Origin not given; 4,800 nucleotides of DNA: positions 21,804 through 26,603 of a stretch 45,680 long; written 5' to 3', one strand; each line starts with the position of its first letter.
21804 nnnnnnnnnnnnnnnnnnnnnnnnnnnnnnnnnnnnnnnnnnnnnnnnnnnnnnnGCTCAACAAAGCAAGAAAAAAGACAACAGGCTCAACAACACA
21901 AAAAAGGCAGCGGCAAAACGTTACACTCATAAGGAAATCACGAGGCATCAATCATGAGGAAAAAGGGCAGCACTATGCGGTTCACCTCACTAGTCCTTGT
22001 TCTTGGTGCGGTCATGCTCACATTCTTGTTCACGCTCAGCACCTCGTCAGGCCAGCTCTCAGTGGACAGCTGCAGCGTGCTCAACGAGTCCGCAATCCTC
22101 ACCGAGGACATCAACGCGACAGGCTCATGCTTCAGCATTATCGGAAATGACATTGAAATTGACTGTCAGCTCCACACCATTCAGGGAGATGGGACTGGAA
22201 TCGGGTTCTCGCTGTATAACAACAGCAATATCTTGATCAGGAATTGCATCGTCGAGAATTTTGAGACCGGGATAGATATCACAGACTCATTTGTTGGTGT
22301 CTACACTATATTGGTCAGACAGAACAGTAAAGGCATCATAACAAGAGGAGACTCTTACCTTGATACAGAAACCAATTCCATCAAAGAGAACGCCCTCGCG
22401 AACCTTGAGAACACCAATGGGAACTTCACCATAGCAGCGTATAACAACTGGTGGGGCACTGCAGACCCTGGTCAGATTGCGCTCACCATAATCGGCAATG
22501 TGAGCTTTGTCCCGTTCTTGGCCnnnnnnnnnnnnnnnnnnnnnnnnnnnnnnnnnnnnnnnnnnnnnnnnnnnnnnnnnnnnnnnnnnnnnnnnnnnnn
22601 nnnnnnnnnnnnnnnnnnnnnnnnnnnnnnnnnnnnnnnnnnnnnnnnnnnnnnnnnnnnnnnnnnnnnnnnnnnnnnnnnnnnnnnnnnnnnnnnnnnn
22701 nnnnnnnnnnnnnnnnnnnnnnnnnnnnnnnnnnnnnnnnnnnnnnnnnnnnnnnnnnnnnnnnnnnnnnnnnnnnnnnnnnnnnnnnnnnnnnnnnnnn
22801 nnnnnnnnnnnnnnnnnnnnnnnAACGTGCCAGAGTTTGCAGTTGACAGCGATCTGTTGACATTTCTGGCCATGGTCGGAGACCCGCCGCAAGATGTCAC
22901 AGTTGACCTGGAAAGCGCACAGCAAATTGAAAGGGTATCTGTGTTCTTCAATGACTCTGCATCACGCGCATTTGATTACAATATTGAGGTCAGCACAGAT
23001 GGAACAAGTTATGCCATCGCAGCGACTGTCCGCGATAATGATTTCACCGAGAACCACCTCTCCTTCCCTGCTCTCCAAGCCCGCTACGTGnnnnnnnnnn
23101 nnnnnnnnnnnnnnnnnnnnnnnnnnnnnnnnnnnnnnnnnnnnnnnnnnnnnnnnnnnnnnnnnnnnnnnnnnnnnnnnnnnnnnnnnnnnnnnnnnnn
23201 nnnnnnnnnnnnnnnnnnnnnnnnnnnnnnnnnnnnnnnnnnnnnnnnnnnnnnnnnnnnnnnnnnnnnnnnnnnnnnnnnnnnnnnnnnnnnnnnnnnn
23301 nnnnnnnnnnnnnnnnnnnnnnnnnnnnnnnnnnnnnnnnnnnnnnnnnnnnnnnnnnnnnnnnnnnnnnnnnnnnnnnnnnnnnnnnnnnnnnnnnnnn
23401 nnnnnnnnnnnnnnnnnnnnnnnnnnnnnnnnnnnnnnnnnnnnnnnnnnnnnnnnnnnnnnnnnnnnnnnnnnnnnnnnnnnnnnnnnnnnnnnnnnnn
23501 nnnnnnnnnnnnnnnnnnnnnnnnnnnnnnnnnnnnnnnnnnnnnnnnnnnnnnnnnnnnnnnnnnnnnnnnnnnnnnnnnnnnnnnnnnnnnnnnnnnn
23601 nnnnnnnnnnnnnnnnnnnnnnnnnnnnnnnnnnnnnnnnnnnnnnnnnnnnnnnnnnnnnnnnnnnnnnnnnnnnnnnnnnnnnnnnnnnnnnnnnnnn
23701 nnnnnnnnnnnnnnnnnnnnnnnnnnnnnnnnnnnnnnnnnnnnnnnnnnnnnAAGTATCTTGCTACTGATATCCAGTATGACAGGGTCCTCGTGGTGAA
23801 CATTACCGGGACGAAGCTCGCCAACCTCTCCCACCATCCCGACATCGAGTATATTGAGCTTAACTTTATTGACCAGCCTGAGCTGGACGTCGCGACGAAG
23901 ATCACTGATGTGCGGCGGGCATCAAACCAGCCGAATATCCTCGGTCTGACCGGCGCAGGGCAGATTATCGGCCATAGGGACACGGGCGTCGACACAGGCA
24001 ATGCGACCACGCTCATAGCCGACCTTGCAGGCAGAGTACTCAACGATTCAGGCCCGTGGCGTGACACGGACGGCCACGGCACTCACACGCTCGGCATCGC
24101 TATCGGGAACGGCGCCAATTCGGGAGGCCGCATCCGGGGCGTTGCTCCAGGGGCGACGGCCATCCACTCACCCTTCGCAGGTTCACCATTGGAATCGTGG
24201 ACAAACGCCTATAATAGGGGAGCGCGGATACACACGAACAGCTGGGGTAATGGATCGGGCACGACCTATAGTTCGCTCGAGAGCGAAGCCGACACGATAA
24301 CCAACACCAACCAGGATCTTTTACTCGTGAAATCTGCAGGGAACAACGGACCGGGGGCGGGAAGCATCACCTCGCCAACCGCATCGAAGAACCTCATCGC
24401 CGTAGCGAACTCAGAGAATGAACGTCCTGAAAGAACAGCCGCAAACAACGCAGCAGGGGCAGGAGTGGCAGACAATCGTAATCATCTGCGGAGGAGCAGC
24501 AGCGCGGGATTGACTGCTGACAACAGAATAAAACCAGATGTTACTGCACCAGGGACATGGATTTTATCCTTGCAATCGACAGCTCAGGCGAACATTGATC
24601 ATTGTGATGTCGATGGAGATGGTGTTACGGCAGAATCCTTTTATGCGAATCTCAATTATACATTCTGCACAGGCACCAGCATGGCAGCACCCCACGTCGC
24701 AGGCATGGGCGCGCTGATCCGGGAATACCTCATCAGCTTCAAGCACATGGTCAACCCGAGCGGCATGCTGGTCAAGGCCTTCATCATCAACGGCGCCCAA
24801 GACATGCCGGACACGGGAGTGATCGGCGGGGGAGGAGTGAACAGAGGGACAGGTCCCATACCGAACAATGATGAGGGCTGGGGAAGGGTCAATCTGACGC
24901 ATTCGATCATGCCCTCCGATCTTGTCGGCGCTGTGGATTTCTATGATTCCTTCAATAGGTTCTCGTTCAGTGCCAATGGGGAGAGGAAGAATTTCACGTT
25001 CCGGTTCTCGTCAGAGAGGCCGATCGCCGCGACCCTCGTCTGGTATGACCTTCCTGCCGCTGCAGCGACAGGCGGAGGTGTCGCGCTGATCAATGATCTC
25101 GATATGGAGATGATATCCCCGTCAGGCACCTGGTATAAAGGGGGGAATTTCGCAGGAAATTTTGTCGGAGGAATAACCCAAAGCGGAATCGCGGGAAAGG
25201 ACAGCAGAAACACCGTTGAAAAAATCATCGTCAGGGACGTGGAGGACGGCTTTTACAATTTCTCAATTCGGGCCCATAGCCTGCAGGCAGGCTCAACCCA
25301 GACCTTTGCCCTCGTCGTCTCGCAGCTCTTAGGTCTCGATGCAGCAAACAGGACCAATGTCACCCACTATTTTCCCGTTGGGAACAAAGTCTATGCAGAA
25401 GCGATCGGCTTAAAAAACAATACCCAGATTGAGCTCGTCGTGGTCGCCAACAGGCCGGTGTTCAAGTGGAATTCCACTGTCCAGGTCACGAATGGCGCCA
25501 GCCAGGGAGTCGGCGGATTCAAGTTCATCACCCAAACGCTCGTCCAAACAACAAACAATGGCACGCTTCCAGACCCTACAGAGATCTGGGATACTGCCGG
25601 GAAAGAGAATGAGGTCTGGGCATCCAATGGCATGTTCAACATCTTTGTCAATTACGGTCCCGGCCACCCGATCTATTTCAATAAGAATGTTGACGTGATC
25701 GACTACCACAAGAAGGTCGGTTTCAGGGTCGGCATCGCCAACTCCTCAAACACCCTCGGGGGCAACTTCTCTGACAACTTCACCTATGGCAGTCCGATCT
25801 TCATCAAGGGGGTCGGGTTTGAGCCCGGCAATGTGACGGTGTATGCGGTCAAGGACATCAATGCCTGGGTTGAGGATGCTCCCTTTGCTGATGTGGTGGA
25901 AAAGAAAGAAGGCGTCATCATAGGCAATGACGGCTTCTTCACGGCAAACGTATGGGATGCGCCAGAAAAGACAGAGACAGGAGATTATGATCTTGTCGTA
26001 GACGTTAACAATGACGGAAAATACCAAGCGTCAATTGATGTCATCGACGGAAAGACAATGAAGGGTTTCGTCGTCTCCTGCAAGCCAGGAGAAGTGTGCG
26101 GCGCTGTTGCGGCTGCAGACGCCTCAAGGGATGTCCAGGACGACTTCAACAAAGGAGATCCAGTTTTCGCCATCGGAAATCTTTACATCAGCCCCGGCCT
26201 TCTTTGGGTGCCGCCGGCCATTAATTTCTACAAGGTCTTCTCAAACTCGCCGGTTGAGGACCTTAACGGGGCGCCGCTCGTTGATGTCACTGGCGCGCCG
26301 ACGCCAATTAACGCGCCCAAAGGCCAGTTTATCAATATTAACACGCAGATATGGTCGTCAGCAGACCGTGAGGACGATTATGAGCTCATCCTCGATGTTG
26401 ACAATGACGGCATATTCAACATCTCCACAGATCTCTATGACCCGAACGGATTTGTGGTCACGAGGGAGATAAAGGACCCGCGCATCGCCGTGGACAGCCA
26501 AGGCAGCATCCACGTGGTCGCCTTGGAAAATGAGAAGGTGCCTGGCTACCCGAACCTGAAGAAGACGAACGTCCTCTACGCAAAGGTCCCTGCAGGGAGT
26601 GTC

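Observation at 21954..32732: One polypeptide fuses an intact subtilisin protease and an NPP-type phosphodiesterase to Ca-binding adhesion modules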

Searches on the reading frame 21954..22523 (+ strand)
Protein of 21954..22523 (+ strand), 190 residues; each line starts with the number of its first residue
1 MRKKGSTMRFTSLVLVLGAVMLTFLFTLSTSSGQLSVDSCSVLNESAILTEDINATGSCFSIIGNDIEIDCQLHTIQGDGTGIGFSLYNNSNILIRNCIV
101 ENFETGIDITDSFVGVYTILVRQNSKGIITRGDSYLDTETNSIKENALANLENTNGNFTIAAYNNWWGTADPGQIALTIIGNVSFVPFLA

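Call 43: search_protein_families(library=pfam, proteins=[window:21954-22523:+], max_evalue=1)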
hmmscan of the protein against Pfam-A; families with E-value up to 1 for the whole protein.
window:21954-22523:+ (190 aa): 1 family
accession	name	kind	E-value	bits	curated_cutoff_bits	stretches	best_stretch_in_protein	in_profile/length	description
PF13229.12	Beta_helix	-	0.00088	19.4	25.9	1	76-158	21-103/158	Right handed beta helix region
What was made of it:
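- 22056..22523 (+): Right-handed beta-helix-like N-terminal module (aa ~35-190). call 43 (PF13229, E 9e-4, below cut-off).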

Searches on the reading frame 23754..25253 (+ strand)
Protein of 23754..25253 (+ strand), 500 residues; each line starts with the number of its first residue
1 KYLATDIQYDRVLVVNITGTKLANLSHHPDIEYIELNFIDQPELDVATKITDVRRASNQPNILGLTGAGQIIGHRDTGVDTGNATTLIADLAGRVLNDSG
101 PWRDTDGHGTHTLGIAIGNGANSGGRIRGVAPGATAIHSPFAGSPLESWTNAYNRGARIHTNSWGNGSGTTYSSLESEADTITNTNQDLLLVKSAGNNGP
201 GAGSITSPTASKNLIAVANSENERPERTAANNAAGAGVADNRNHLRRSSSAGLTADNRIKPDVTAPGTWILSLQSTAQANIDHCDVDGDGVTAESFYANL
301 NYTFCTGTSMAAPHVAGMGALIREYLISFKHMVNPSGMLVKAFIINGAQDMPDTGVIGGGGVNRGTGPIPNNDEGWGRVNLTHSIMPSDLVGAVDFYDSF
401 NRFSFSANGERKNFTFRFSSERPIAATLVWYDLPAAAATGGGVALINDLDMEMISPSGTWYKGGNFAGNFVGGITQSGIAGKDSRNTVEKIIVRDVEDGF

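Call 9: search_solved_structures(query=window:23814-25013:+, show_alignments=2, max_evalue=0.001)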
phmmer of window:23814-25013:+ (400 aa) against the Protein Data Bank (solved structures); distinct sequences matched with E-value up to 0.001: 89 (the best 60 are shown).
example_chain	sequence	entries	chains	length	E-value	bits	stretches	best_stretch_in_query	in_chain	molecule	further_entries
5fax_A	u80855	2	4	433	2.8e-39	138.8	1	35-366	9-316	Subtilase SubHal from Bacillus halmapalus | Enzyme subtilase SubHal from Bacillus halmapalus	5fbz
1wmd_A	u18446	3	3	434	1.5e-38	136.5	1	40-366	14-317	protease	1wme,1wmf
9ues_B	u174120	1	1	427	9.1e-18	68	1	37-309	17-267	Subtilisin-like serine protease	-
3afg_A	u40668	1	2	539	1.1e-17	67.8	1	36-308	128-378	Subtilisin-like serine protease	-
5arb_A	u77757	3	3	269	8.4e-11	45.1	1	264-343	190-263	SUBTILISIN SAVINASE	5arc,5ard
1c9j_A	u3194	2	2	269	6.9e-10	42.1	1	264-343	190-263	SERINE PROTEASE | Subtilisin Savinase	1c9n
1mpt_A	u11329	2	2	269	1.3e-09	41.1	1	265-343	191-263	M-PROTEASE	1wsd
1gci_A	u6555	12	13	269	1.8e-09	40.7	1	264-343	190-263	SUBTILISIN | Subtilisin Savinase | SAVINASE (TM)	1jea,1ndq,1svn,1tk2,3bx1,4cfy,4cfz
1ah2_A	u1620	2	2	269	2.1e-09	40.5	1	265-343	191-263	SERINE PROTEASE PB92 | SUBTILISIN SAVINASE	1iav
1c9m_A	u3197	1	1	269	3.3e-09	39.8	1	264-343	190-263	SERINE PROTEASE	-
1q5p_A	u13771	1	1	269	4.4e-09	39.4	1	264-343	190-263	Serine protease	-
5ffn_A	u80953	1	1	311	4.7e-09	39.3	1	48-206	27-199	Enzyme subtilase SubTY from Bacillus sp. TY145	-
1ndu_A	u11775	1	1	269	5.6e-09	39.1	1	264-343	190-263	Subtilisin Savinase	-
1st3_A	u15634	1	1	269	1e-08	38.2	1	264-343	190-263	SUBTILISIN BL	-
1xf1_A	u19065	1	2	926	3.3e-08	36.5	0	204-253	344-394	C5a peptidase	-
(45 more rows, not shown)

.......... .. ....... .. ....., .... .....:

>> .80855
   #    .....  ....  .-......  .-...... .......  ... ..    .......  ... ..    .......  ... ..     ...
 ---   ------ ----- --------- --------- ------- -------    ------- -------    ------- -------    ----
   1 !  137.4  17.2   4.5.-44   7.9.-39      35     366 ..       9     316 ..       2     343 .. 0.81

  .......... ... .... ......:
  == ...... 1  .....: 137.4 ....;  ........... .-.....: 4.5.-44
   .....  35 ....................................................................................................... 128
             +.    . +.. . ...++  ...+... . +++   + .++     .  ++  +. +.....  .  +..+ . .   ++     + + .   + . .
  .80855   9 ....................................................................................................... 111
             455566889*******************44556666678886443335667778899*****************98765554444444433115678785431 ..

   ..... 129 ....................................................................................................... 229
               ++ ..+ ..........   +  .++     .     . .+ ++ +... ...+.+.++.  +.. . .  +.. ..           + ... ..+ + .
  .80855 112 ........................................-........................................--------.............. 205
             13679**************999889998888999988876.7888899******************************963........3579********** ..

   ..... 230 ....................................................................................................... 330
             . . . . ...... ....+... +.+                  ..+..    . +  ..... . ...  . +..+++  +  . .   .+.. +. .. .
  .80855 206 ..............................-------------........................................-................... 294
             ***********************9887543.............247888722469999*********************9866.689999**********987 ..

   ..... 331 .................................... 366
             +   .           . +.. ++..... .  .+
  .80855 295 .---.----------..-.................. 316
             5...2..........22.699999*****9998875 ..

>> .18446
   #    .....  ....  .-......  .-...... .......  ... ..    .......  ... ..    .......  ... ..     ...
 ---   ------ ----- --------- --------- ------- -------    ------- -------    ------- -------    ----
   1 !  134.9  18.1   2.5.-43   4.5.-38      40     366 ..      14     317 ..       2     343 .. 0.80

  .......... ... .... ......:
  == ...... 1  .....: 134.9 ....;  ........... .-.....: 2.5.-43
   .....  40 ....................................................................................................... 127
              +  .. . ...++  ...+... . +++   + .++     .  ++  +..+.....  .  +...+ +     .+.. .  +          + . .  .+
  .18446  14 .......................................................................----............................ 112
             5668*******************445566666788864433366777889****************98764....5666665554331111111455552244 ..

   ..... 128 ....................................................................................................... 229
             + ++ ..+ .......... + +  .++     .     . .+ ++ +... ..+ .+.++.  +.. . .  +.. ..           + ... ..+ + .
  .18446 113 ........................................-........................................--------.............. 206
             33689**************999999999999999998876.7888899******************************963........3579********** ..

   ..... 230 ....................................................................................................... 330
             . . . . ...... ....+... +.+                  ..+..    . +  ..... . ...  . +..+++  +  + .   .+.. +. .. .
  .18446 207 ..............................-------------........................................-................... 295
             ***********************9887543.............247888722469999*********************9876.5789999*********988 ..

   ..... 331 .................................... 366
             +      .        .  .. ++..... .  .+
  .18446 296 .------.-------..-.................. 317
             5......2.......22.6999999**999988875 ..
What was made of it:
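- Closest known: Subtilases of the KP-43 / SubHal type. Same: The catalytic domain aligns over about 330 residues at E ~1e-39, with Asp, His, Asn and Ser in register (call 9).
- The S8 triad and oxyanion Asn align to solved subtilases (call 9).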

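Call 21: find_homologous_proteins(query=window:23754-25253:+, max_evalue=1e-10)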
Query window:23754-25253:+ (500 aa): 320 proteins with E <= 1e-10 among 8000 candidates; the best 120 are listed.
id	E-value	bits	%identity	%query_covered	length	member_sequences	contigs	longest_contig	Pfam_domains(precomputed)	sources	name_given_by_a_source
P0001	1.5e-56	211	35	98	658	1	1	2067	PF00082.28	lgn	-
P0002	5.0e-56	209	36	91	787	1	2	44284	PF00082.28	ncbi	-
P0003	9.9e-56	208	36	98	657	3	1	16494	PF00082.28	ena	-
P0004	1.7e-55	207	31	98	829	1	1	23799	PF02412.24,PF00082.28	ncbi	ncbi:MAG: S8 family serine peptidase [Nanoarchaeota archaeon]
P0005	3.1e-54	203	36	97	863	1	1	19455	PF23560.2,PF17957.8,PF00082.28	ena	-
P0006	8.0e-54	202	34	100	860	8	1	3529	PF23560.2,PF17957.8,PF00082.28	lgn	-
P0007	2.9e-53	200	34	96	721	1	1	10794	PF00082.28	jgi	-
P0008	2.1e-52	197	35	96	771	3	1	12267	PF00082.28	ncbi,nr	ncbi:MAG: hypothetical protein PWQ63_1083, partial [Methanolobus sp.]|nr:hypothetical protein [Metha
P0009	9.8e-52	195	36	87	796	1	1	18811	PF00082.28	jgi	jgi:subtilisin family serine protease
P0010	1.4e-51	194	33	97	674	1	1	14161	PF00082.28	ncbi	-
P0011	1.8e-51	194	37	87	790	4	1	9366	PF17957.8,PF00082.28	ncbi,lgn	ncbi:MAG: S8 family serine peptidase [Bacillota bacterium]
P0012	5.0e-51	192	34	96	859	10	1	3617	PF17957.8,PF00082.28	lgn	-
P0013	5.8e-51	192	33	94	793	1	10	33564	PF00082.28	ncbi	ncbi:MAG: S8 family serine peptidase [Halobacteriota archaeon]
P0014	5.4e-49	186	33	96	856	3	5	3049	PF17957.8,PF00082.28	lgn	-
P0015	1.1e-48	185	34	98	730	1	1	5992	PF00082.28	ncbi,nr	ncbi:MAG: hypothetical protein JWM99_3476, partial [Verrucomicrobiales bacterium]|nr:hypothetical pr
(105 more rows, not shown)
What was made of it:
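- Closest known: Subtilases of the KP-43 / SubHal type. Same: Standalone relatives of 600-870 aa share about 35% identity, including the flanking regions (call 21).
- Standalone S8 homologues of 600-870 aa cover the same pro-S8-C-terminal-domain block (call 21).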

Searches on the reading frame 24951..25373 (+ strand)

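Call 43: search_protein_families(library=pfam, proteins=[window:24951-25373:+], max_evalue=1)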
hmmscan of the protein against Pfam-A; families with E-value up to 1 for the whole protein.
window:24951-25373:+ (141 aa): 1 family
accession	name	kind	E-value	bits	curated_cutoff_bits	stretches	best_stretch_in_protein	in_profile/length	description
PF13552.11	DUF4127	-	0.03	13.3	27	1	37-111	348-425/489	Protein of unknown function (DUF4127)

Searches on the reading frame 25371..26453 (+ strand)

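Call 43: search_protein_families(library=pfam, proteins=[window:25371-26453:+], max_evalue=1)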
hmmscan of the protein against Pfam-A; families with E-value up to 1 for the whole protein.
window:25371-26453:+ (361 aa): 1 family
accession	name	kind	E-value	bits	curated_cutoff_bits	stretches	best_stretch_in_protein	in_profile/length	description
PF24225.1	DUF7441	-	0.067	13.7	27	0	100-118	48-67/68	Domain of unknown function (DUF7441)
